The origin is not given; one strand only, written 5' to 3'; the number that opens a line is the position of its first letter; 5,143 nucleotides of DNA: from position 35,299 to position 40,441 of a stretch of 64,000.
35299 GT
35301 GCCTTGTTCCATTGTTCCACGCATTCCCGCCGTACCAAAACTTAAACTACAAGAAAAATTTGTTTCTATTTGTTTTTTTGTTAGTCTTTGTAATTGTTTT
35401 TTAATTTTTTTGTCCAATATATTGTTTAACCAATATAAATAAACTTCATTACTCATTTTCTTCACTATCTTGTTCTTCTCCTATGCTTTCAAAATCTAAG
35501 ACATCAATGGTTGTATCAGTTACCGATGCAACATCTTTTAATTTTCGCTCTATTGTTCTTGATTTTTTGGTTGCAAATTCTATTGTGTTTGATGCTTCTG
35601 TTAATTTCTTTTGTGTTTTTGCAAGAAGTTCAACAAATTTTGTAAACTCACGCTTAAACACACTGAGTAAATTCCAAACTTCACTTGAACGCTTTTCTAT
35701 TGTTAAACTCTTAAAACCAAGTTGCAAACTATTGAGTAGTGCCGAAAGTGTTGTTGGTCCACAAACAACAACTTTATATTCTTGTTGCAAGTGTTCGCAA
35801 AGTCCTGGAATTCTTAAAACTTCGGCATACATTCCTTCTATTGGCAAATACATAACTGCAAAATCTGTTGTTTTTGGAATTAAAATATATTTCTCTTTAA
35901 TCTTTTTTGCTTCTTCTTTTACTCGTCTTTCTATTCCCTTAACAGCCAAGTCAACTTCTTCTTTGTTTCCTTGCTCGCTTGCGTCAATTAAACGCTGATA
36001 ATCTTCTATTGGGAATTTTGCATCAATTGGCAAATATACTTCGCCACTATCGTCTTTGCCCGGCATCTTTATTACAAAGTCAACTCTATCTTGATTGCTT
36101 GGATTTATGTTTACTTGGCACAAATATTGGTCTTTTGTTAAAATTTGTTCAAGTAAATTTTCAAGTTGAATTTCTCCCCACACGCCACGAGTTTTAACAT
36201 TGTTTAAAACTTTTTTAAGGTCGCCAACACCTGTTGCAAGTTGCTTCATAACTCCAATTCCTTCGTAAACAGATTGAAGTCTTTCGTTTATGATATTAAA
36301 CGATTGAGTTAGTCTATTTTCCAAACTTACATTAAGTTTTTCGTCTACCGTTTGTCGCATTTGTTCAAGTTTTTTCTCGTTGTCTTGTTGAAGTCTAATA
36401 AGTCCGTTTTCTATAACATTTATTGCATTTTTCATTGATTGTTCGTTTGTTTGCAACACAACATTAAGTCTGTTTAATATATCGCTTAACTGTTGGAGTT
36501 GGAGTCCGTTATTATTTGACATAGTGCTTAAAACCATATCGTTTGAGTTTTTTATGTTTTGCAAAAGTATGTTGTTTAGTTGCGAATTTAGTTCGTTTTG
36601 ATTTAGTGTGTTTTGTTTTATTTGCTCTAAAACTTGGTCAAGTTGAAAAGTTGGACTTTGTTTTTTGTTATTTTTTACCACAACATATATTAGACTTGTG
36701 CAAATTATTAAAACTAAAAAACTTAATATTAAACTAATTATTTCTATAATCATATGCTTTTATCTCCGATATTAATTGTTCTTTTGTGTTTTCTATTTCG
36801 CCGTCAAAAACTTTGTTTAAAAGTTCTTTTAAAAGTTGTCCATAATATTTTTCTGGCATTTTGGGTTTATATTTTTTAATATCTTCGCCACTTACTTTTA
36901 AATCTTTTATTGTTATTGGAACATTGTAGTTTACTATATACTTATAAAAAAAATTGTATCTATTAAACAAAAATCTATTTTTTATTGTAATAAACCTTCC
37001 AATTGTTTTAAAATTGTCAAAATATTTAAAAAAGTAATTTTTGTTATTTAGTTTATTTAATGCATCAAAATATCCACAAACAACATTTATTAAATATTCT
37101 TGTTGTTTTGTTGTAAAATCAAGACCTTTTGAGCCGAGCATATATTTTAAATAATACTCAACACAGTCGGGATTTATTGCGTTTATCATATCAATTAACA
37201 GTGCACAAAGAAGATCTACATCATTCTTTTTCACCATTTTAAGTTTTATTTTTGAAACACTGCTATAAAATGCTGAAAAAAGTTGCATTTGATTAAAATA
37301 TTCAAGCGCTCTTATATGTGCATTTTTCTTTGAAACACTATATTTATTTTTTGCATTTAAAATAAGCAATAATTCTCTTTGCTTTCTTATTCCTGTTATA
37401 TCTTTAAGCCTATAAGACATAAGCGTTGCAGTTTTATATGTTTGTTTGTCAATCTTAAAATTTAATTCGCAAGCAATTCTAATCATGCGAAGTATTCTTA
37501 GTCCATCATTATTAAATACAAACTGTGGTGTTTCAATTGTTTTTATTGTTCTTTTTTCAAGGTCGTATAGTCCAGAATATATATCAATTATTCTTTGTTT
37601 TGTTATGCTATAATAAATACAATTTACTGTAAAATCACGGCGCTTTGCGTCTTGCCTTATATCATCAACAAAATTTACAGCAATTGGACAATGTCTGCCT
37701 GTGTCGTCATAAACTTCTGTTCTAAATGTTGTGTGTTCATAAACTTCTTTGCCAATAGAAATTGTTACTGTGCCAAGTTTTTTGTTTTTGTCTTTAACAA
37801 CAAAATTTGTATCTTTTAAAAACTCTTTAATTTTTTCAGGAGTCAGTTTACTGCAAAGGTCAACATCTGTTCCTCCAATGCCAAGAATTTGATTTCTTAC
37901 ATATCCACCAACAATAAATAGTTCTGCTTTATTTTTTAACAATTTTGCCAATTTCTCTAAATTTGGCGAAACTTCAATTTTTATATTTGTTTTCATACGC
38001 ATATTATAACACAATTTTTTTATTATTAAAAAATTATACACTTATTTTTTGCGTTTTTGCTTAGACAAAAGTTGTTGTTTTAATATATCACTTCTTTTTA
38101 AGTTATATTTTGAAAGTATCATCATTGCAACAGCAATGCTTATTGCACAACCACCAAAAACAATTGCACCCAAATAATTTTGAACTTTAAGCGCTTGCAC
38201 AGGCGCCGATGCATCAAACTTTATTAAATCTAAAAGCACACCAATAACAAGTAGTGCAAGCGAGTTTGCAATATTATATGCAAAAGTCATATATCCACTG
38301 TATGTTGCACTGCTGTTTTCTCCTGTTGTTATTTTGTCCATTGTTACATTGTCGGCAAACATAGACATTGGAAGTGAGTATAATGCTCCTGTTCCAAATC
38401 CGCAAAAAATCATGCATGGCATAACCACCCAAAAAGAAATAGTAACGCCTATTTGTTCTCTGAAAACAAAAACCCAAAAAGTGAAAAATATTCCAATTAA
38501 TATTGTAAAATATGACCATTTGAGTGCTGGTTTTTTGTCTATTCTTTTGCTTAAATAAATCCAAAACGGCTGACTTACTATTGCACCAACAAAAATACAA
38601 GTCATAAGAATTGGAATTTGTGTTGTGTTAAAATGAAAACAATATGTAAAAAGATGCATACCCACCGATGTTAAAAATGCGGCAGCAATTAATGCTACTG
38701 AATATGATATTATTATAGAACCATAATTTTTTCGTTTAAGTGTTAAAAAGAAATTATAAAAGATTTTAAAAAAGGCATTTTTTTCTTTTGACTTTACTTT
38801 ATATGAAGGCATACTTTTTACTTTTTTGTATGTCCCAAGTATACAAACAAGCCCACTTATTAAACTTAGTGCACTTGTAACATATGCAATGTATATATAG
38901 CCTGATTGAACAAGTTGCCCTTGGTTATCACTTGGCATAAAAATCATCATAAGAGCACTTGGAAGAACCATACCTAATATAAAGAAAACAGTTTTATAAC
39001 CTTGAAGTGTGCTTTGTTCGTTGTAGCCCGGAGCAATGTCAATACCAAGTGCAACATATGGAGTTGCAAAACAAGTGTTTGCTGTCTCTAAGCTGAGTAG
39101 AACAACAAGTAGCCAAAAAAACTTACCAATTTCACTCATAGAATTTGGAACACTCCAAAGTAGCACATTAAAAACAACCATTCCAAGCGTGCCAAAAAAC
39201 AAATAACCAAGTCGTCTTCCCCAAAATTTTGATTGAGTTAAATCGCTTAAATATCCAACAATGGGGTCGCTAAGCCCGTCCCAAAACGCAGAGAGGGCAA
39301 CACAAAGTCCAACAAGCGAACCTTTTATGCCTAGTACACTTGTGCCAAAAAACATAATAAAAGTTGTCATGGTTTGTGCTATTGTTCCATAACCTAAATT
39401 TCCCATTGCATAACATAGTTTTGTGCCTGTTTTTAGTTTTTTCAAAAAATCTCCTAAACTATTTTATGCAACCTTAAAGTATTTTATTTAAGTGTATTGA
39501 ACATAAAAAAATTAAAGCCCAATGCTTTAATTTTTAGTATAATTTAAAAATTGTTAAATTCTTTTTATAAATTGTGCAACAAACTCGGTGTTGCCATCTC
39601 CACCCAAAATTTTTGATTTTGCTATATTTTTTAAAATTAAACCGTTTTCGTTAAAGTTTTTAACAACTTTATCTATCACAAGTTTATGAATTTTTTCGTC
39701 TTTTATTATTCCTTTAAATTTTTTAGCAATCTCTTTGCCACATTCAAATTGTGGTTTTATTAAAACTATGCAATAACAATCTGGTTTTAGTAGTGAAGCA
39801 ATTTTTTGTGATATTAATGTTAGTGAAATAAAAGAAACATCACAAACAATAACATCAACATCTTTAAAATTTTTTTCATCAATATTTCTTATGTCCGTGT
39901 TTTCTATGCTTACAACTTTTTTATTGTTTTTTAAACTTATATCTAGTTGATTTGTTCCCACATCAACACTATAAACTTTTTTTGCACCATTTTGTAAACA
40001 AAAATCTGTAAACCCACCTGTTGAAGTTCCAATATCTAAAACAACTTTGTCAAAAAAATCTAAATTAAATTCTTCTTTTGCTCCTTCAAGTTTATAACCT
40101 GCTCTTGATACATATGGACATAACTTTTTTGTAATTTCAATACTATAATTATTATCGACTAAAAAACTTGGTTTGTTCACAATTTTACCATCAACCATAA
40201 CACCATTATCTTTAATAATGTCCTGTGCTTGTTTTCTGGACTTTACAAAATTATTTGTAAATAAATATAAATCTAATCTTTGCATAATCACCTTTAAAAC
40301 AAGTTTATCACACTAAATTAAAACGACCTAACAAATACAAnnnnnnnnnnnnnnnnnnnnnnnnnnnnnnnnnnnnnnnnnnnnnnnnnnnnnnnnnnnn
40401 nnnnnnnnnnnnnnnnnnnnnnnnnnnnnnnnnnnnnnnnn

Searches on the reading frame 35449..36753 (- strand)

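Call 50: search_protein_families(library=pfam, max_evalue=1e-8, proteins=[window:35449-36753:-])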
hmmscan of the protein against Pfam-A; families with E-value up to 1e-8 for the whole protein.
window:35449-36753:- (434 aa): 1 family
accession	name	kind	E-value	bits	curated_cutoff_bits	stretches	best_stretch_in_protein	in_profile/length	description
PF02646.22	RmuC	-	1.1e-71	241.8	26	1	127-411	1-284/291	RmuC family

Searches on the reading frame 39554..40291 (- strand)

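Call 50: search_protein_families(library=pfam, max_evalue=1e-8, proteins=[window:39554-40291:-])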
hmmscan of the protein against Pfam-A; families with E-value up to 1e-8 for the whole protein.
window:39554-40291:- (245 aa): 2 families
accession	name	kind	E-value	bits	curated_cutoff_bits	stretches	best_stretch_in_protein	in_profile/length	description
PF01728.25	FtsJ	-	3.5e-39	135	24.1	1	60-239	1-177/181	FtsJ-like methyltransferase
PF01479.30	S4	-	1.2e-11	44.5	22.8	1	4-48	1-45/48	S4 domain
